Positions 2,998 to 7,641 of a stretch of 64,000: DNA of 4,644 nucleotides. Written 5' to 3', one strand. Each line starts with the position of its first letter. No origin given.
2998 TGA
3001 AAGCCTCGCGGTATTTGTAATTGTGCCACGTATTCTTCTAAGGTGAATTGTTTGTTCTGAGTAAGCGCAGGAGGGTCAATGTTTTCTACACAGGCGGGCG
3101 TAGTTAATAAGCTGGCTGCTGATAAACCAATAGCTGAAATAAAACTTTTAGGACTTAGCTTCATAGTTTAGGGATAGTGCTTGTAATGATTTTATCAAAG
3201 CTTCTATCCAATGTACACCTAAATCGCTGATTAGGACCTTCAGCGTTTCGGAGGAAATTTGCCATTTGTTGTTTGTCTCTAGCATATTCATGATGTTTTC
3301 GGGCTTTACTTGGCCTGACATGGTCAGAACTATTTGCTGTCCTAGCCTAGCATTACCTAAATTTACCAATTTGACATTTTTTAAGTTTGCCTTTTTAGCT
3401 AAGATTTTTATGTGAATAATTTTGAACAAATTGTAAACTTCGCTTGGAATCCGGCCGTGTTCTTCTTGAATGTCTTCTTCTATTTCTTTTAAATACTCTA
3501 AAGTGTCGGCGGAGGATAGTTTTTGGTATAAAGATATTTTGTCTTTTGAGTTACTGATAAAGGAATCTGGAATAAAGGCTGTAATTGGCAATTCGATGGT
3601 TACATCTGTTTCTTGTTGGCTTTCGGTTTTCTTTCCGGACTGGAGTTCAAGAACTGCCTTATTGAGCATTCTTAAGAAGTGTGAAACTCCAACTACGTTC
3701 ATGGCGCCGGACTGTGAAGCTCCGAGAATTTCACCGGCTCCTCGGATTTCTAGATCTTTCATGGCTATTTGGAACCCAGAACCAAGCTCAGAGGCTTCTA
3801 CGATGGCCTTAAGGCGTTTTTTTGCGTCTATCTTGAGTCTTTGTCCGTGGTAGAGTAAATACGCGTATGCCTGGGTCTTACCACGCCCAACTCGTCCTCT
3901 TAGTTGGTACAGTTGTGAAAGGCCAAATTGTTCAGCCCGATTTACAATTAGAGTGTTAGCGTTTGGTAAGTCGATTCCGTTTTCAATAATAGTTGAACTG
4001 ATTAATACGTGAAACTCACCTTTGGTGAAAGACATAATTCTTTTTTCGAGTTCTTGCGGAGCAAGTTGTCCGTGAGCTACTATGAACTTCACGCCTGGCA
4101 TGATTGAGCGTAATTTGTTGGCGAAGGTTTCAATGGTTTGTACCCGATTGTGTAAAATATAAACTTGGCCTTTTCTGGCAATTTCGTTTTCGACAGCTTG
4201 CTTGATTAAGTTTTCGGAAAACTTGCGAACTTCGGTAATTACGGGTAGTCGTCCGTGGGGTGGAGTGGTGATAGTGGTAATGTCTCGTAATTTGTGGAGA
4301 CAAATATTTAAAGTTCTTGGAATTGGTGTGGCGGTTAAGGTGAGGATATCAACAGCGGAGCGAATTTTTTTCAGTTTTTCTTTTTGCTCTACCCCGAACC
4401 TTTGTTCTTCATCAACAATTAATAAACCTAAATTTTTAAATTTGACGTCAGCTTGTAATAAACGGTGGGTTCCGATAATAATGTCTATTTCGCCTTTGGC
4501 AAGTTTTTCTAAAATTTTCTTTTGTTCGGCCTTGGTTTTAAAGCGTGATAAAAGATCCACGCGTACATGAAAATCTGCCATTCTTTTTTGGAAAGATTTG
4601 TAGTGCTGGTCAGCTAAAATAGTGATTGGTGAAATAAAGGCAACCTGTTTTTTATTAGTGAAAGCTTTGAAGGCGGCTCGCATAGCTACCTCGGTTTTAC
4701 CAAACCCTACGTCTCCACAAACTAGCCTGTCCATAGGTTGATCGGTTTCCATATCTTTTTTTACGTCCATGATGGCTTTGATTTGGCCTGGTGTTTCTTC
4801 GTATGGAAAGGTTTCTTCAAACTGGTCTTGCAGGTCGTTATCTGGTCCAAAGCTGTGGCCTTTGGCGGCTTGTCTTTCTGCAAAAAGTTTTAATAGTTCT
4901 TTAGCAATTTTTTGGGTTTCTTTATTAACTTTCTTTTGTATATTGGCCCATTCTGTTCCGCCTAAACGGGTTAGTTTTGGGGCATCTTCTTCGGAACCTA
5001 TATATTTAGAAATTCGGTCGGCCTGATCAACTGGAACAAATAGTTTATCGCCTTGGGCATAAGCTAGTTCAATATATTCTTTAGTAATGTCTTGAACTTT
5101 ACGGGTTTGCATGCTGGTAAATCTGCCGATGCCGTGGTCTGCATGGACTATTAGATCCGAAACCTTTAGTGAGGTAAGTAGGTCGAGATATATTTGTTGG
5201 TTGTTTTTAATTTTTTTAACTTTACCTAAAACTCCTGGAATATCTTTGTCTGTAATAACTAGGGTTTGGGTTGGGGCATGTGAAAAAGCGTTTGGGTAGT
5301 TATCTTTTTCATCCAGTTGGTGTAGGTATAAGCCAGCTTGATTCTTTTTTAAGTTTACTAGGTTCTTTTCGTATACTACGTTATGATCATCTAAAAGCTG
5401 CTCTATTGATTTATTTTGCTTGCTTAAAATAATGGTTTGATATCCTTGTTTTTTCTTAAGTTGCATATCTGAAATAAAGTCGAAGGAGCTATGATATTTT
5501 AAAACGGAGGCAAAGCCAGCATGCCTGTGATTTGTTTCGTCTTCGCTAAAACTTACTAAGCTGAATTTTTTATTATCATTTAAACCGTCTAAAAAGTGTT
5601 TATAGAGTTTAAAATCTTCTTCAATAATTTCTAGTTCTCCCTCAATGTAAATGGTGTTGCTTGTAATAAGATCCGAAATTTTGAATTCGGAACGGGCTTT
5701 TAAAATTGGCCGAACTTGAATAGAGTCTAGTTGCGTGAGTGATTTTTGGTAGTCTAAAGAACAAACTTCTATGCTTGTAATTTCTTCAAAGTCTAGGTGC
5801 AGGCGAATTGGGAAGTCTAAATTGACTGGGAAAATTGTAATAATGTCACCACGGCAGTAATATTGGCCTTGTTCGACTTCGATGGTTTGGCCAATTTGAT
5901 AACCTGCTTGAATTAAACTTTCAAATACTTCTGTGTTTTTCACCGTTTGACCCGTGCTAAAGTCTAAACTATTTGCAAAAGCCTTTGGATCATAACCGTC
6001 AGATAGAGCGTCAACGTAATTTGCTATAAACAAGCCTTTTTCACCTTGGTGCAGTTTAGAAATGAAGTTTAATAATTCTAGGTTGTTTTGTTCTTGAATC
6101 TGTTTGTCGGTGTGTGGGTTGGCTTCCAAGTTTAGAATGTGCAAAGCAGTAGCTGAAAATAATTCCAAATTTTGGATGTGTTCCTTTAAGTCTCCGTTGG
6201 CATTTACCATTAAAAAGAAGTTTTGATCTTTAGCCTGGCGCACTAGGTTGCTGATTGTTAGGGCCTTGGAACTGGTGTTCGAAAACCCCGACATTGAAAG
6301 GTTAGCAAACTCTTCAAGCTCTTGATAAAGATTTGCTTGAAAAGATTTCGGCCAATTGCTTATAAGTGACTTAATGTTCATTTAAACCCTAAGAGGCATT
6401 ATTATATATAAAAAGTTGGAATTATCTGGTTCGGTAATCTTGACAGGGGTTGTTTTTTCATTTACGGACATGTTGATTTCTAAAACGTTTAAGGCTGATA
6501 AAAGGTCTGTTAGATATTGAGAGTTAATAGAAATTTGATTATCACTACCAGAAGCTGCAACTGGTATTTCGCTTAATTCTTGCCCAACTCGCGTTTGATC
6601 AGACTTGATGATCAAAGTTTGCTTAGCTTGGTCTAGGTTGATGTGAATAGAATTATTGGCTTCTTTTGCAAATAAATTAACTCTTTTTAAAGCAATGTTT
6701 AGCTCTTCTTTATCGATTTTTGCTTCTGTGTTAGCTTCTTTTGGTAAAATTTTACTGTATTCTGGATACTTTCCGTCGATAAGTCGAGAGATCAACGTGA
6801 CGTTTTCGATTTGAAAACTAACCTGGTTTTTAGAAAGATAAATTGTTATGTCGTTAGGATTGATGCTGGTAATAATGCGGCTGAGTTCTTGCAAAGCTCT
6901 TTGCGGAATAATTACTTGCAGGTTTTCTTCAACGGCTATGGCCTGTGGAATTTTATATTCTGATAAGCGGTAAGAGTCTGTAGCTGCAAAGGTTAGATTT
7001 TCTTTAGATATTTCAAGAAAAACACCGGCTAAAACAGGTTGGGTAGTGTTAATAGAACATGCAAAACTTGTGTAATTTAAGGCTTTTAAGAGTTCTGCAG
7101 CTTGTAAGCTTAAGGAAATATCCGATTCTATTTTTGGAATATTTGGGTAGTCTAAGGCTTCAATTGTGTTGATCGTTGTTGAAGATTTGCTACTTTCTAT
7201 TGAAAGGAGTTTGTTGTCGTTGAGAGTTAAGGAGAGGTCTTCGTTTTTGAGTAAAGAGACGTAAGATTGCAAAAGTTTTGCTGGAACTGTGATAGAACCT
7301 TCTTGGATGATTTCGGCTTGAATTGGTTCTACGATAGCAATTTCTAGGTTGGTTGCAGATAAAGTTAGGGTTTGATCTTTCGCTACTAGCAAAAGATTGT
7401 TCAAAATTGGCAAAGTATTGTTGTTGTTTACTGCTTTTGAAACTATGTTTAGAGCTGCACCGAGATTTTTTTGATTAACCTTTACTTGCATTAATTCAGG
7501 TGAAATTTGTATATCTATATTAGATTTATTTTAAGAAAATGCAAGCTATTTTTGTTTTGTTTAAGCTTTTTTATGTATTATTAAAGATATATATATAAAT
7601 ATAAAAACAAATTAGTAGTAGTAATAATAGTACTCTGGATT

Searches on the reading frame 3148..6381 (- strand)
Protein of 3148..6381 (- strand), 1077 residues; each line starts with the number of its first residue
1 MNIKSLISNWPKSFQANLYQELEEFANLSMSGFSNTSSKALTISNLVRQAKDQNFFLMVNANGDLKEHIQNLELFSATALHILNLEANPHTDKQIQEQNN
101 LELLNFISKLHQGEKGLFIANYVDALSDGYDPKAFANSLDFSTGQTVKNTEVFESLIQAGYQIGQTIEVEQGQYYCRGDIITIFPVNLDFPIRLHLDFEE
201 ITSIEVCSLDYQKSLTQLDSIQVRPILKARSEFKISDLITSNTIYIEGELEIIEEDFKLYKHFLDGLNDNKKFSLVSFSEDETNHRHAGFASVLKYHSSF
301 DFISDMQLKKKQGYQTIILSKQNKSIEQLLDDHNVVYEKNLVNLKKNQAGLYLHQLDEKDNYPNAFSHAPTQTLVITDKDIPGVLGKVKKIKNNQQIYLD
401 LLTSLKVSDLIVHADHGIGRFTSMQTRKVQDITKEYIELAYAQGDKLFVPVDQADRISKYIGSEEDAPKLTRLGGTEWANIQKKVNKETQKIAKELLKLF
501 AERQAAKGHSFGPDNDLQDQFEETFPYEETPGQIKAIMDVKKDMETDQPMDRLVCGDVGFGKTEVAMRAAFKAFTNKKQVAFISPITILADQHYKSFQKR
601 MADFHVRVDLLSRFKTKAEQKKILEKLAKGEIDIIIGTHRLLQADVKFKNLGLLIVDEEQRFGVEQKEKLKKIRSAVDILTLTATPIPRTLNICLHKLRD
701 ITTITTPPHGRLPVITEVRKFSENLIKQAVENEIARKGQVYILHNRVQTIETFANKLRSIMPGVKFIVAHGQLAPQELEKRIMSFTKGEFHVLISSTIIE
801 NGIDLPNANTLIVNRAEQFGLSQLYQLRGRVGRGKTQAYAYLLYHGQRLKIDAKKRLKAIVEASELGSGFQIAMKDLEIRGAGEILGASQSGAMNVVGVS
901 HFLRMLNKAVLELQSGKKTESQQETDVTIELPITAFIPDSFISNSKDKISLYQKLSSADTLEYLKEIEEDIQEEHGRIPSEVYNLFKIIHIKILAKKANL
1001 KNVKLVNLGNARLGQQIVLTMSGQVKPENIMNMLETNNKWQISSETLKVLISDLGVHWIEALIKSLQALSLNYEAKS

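Call 25: search_protein_families(library=pfam, proteins=[window:3148-6381:-], max_evalue=0.001)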
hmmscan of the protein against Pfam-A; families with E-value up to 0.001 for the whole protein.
window:3148-6381:- (1077 aa): 6 families
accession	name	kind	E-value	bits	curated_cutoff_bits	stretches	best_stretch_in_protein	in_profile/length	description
PF00270.35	DEAD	-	1.9e-27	96.5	26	1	530-690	1-163/167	DEAD/DEAH box helicase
PF00271.37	Helicase_C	-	7e-22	78.2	23.5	1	730-834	10-109/110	Helicase conserved C-terminal domain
PF02559.22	CarD_TRCF_RID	-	5e-20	71.8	23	1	405-461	1-57/57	CarD-like/TRCF RID domain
PF03461.20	TRCF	-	9.1e-19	68.1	25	1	931-1005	1-75/95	TRCF domain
PF17757.6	UvrB_inter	-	7e-15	55.4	22.9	1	139-225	1-87/91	UvrB interaction domain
PF04851.21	ResIII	-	7.5e-11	42.7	22.5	1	530-686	5-162/164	Type III restriction enzyme, res subunit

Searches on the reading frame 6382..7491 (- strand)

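Call 25: search_protein_families(library=pfam, proteins=[window:6382-7491:-], max_evalue=0.001)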
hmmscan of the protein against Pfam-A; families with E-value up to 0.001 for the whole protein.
window:6382-7491:- (369 aa): 3 families
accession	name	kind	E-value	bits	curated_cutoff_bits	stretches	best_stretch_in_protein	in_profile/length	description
PF00712.24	DNA_pol3_beta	-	6.9e-36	123.5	24.4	2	1-119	1-120/120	DNA polymerase III beta subunit, N-terminal domain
PF02767.21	DNA_pol3_beta_2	-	3.7e-35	121.1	27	2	129-244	2-116/116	DNA polymerase III beta subunit, central domain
PF02768.20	DNA_pol3_beta_3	-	3e-22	79.1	27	1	247-368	2-121/121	DNA polymerase III beta subunit, C-terminal domain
